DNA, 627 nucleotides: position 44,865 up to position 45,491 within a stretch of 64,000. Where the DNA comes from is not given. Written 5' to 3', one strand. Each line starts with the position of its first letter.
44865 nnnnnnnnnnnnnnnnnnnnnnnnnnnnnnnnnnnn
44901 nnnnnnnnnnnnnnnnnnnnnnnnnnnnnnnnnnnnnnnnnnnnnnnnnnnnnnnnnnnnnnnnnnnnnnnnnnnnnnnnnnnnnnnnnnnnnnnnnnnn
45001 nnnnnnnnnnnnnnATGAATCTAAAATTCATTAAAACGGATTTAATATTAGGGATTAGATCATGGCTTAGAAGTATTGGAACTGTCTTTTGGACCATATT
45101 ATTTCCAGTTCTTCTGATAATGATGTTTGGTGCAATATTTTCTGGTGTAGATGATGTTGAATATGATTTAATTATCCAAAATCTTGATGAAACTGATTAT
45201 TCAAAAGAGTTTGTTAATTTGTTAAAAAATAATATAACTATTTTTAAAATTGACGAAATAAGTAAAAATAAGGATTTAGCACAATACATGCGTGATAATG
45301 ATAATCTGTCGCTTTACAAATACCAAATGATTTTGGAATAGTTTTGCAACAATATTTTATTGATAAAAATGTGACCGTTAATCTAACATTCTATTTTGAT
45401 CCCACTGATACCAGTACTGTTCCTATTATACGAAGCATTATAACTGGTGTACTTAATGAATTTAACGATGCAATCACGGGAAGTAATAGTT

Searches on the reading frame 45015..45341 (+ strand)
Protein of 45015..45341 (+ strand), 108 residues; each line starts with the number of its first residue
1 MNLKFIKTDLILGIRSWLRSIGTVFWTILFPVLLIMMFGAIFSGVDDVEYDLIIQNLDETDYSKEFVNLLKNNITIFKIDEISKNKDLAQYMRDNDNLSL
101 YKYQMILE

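Call 68: search_protein_families(library=pfam, proteins=[window:45015-45341:+], max_evalue=0.01)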
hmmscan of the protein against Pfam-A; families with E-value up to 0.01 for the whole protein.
window:45015-45341:+ (108 aa): 1 family
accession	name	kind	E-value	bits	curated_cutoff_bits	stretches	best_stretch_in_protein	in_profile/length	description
PF12698.13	ABC2_membrane_3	-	1.9e-06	27.7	31.6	1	22-96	2-78/347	ABC-2 family transporter protein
